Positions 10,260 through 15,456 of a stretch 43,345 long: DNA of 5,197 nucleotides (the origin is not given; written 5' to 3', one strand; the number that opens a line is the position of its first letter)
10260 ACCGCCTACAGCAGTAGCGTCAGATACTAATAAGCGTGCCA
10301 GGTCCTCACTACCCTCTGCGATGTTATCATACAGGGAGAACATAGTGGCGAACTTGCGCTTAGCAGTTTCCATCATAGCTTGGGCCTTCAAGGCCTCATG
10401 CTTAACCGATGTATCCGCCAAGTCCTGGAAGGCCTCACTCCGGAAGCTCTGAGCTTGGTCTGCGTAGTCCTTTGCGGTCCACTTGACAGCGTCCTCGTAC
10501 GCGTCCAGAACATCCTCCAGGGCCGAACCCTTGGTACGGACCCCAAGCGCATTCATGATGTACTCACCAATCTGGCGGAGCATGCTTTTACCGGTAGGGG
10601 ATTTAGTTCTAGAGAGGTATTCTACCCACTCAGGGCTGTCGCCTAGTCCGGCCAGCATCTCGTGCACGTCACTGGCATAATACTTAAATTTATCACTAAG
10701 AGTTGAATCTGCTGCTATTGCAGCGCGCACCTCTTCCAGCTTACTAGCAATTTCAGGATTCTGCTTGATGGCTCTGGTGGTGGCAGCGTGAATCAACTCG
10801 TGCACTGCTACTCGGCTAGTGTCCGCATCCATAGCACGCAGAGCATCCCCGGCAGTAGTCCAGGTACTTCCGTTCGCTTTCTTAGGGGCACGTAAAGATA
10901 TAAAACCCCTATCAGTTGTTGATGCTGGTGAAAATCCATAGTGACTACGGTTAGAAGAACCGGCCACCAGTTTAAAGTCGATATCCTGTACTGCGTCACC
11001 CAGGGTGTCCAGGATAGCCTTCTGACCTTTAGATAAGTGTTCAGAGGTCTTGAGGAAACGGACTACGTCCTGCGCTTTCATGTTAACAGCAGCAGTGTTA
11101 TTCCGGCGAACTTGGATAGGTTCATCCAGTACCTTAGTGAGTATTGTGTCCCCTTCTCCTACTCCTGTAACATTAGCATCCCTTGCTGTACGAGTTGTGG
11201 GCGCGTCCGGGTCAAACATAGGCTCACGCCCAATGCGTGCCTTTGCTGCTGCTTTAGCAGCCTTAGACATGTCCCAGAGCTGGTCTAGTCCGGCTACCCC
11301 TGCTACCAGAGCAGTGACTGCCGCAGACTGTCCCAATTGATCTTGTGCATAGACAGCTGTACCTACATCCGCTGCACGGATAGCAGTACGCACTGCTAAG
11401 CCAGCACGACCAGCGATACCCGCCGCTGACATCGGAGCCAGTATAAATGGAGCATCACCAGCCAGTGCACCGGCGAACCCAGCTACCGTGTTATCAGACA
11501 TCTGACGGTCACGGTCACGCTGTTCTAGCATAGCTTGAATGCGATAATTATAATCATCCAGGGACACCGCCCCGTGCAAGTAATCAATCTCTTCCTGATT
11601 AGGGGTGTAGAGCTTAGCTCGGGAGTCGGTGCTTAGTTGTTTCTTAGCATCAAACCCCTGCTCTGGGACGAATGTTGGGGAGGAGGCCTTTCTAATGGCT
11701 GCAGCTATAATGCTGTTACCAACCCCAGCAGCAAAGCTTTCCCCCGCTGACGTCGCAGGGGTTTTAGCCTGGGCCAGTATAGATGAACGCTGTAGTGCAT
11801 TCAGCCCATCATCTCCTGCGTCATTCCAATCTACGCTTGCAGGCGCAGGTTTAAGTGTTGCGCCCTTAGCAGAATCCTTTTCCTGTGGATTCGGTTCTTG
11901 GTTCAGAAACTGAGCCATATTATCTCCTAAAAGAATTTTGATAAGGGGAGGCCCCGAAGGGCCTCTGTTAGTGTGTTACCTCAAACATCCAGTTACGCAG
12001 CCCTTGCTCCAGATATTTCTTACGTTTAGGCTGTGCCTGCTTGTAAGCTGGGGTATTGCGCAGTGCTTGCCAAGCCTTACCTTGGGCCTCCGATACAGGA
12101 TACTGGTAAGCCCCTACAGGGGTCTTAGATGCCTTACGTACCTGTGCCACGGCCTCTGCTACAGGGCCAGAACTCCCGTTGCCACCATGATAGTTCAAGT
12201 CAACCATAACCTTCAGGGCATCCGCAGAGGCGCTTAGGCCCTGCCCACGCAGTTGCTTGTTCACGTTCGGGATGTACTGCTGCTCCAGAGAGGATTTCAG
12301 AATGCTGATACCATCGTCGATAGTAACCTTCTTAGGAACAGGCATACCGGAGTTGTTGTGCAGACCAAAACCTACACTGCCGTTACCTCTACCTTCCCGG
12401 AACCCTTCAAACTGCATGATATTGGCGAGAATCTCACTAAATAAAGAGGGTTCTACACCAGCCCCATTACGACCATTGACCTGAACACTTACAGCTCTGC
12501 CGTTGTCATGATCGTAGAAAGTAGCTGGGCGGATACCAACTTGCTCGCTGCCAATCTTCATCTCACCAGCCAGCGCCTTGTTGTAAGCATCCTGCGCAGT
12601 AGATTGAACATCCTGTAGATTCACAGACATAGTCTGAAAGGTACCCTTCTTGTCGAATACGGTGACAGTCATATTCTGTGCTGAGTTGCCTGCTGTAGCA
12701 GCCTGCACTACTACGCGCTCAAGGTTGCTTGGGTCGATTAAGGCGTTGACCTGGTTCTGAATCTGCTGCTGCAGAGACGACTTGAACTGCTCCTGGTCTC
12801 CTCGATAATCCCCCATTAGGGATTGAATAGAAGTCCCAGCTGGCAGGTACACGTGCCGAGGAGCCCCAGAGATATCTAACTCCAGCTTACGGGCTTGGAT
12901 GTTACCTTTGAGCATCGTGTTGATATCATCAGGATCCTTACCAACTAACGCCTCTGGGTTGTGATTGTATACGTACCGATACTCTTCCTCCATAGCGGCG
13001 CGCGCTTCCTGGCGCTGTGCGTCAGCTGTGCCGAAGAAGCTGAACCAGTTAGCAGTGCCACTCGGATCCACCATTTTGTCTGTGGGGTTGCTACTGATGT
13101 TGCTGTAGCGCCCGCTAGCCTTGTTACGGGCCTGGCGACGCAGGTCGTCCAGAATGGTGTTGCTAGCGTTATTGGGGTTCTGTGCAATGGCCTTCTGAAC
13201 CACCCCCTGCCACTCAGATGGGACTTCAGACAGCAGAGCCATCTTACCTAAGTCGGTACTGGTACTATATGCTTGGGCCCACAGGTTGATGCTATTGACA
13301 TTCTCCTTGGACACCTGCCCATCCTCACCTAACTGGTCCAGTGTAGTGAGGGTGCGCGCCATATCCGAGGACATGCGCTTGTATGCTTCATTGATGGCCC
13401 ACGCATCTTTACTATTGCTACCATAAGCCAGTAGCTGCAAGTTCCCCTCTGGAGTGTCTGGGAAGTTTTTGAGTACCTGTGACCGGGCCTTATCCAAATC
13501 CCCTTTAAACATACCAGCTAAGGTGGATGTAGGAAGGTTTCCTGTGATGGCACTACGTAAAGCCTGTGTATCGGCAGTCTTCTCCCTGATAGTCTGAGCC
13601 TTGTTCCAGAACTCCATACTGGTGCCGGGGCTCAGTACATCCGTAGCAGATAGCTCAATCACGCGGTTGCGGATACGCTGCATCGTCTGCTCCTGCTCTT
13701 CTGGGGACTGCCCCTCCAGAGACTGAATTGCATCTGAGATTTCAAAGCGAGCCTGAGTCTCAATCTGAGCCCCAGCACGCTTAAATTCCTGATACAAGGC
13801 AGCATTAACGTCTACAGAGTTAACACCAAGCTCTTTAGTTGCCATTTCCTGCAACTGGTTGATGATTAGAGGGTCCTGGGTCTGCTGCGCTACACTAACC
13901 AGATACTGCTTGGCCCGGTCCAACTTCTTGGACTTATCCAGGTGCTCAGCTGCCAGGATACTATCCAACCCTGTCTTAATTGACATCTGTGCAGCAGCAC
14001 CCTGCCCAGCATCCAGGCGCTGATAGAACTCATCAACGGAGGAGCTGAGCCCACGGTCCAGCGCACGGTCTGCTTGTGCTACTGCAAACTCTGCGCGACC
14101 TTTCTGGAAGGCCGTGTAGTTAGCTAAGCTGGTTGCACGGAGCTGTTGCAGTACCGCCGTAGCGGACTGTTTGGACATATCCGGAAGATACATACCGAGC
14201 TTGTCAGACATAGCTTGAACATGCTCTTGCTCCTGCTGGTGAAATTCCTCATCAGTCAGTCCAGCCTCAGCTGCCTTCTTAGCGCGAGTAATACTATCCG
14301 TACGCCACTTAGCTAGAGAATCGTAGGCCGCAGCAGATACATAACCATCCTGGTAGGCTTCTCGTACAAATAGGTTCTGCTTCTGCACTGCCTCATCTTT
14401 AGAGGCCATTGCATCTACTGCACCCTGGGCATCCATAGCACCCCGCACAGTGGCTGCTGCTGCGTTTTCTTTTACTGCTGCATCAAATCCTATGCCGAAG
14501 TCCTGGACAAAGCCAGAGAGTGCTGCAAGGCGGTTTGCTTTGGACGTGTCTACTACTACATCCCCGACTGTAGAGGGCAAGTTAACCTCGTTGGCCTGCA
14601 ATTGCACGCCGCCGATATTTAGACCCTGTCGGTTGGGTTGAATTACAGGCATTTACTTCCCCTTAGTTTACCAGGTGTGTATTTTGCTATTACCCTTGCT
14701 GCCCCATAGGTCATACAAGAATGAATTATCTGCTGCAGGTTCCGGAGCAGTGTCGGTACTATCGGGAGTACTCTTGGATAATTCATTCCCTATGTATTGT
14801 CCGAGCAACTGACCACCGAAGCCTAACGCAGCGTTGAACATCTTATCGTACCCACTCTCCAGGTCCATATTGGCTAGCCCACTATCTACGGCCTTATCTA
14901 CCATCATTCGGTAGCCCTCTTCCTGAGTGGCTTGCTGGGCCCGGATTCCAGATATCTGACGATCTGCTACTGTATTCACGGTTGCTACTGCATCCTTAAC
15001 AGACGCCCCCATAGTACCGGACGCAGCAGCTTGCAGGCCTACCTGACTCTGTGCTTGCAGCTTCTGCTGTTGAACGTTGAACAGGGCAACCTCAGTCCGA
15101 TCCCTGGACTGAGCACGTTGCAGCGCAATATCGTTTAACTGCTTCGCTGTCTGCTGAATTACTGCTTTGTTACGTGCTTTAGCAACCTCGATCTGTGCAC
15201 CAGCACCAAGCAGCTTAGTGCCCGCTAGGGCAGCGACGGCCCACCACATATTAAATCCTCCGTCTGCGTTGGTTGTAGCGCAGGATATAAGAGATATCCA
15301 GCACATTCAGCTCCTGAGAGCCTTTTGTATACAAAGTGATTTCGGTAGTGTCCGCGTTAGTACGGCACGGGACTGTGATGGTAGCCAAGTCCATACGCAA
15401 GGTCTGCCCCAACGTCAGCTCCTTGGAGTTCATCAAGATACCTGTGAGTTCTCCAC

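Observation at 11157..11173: Promoter-like 17-mer embedded in the gp16-like coding sequence, next to a hydrophobic N-terminal segment and an HExxH motif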

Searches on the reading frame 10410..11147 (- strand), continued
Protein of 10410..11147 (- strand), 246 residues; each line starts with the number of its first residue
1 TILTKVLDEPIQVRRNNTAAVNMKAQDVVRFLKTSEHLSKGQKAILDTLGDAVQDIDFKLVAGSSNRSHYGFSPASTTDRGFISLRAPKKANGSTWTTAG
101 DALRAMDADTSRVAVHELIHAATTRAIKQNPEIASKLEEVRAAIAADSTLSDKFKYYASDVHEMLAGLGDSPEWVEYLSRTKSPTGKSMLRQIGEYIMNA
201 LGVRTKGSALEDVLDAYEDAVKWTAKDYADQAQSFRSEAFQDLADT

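Call 72: fold_search(model_id=the predicted structure, library=viral)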
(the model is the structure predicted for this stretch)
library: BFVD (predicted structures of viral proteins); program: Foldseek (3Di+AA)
matches with E <= 10: 203; with E <= 0.001: 9
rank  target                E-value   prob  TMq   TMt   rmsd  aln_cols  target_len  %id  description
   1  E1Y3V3                3.0e-09  1.00  0.77  0.13   2.9       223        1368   30  Putative internal virion protein [Pantoea phage LIMElight]
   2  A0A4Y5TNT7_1          1.6e-05  1.00  0.51  0.18   5.7       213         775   22  Internal protein D [Bordetella phage vB_BbrP_BB8]
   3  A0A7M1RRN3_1          4.5e-05  1.00  0.55  0.15   7.0       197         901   18  Exonuclease [uncultured phage cr4_1]
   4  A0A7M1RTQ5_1          4.5e-05  1.00  0.56  0.13   5.4       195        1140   17  Uncharacterized protein [uncultured phage cr272_1]
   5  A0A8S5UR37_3          8.4e-05  1.00  0.49  0.10   6.7       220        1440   16  Uncharacterized protein [Podoviridae sp. ctQyH19]
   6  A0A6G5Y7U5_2          2.5e-04  1.00  0.48  0.10   6.7       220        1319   18  (no name in the UniProt tables at hand)
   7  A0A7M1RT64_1          3.5e-04  1.00  0.49  0.13   8.4       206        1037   21  ART-PolyVal-like domain-containing protein [uncultured phage cr130_1]
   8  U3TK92                4.2e-04  1.00  0.58  0.11   4.6       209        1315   17  Putative internal core protein [Ralstonia phage RSB3]
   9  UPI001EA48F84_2       4.4e-04  1.00  0.50  0.10   4.7       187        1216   13  (no name look-up for this kind of identifier)
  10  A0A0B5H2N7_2          1.2e-03  1.00  0.48  0.12   8.5       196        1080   18  Viron-encapsulated RNA polymerase [Vibrio phage phi 1]
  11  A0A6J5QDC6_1          1.3e-03  1.00  0.44  0.10   5.7       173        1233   20  LT_GEWL domain containing protein [uncultured Caudovirales phage]
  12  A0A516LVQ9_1          4.8e-03  1.00  0.47  0.12   8.6       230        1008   13  (no name in the UniProt tables at hand)
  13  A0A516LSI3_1          5.4e-03  1.00  0.36  0.09   7.8       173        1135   18  (no name in the UniProt tables at hand)
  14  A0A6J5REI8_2          8.9e-03  1.00  0.53  0.10   5.1       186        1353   18  Uncharacterized protein [uncultured Caudovirales phage]
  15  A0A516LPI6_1          2.6e-02  0.99  0.48  0.11  11.1       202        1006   18  (no name in the UniProt tables at hand)
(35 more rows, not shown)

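Call 82: search_protein_families(library=pfam, alignment_id=A2, max_evalue=1)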
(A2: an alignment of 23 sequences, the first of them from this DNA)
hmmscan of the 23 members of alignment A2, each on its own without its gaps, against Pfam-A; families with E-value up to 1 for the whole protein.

A. member 1, seq(215 aa): 1 family
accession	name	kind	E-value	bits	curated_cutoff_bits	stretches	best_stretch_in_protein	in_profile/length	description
PF11667.14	DUF3267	-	0.36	11.6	27.1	1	83-124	5-48/108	Putative zincin peptidase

B. families by the number of members that match (of 23 scanned): 44 families (the first 25 are shown)
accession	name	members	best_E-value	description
PF11667.14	DUF3267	3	0.013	Putative zincin peptidase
PF10263.15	SprT-like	2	4.1e-07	SprT-like family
PF14891.12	Peptidase_M91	2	0.094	Effector protein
PF00565.23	SNase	1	0.0037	Staphylococcal nuclease homologue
PF25728.1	US29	1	0.0039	Cytomegalovirus US29 protein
PF07737.17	ATLF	1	0.008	Anthrax toxin lethal factor, N- and C-terminal domain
PF07728.20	AAA_5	1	0.014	AAA domain (dynein-related subfamily)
PF03894.20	XFP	1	0.016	D-xylulose 5-phosphate/D-fructose 6-phosphate phosphoketolase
PF17918.6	TetR_C_15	1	0.024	Tetracyclin repressor-like, C-terminal domain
PF18858.6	LPD39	1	0.027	Large polyvalent protein associated domain 39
PF20169.3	DUF6537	1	0.03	Family of unknown function (DUF6537)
PF25541.1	TBCA_PH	1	0.031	PH domain-containing proteins, TBCA domain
PF22493.2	PUF_NOP9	1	0.036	NOP9-like PUF repeat domain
PF16921.10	Tex_YqgF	1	0.037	Tex protein YqgF-like domain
PF17024.10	DMAP1_like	1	0.04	Putative DMAP1-like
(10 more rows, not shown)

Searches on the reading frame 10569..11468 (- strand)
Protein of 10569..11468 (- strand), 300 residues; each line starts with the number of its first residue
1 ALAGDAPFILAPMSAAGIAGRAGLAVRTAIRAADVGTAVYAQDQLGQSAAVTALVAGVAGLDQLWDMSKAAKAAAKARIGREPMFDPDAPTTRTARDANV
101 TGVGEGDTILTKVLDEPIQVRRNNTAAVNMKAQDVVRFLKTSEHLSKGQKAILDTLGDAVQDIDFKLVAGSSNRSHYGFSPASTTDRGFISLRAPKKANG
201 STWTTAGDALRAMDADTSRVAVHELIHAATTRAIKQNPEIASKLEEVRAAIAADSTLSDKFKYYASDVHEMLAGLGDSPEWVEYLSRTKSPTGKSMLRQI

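Call 24: find_related_loci(query=window:10569-11468:-, collection=viral_contigs, flank=1500)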
Query window:10569-11468:- (300 aa) in viral_contigs; peptide patterns used: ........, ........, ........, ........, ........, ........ (x = any residue, [..] = any of these).
69 stretches matched a pattern; 65 encode a relative of the query (tblastn E <= 1e-3); 65 distinct loci.
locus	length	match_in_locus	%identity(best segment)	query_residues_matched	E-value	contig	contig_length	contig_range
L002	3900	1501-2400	99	1-300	0e+0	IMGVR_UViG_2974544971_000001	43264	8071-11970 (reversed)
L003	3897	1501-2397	98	2-300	0e+0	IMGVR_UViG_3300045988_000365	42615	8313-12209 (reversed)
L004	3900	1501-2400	97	1-300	0e+0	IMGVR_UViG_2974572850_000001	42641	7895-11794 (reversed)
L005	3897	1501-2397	83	2-300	8e-163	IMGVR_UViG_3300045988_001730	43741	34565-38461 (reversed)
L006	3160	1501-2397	83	2-300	2e-166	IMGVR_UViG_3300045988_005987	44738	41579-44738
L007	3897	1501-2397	83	2-300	9e-163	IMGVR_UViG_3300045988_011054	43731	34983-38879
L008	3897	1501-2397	83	2-300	9e-163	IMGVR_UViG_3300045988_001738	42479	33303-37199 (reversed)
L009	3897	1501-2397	83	2-300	9e-163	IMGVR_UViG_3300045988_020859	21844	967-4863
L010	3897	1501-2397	83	2-300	2e-162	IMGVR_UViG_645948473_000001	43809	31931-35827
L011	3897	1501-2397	83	2-300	3e-162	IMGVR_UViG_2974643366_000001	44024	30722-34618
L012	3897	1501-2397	83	2-300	2e-162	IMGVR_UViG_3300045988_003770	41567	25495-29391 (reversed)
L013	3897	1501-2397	83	2-300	4e-162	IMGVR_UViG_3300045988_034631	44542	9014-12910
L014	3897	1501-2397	83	2-300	1e-161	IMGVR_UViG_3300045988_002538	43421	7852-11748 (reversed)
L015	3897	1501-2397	83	2-300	3e-162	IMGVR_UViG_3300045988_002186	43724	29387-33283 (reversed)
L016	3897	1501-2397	83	2-300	7e-162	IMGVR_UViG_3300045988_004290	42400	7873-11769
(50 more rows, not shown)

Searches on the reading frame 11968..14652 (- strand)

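Call 65: search_protein_families(library=pfam, proteins=[window:11968-14652:-], max_evalue=0.01)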
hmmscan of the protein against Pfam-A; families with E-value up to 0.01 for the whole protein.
window:11968-14652:- (894 aa): 0 families

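Call 79: search_protein_families(library=phrogs, proteins=[window:11968-14652:-], max_evalue=0.001)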
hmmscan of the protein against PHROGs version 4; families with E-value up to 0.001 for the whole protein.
window:11968-14652:- (894 aa): 1 family
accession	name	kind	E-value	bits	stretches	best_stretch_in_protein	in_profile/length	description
phrog_2083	-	head and packaging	0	1081.5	1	1-893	1-907/908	internal virion lysozyme motif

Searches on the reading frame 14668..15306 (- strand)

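Call 65: search_protein_families(library=pfam, proteins=[window:14668-15306:-], max_evalue=0.01)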
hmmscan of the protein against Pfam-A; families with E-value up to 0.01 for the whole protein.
window:14668-15306:- (212 aa): 1 family
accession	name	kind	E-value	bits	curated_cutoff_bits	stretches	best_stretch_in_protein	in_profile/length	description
PF24072.1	T7_gp14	-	1.1e-28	100.9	27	1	20-180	1-174/187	T7 virus internal virion protein gp14 family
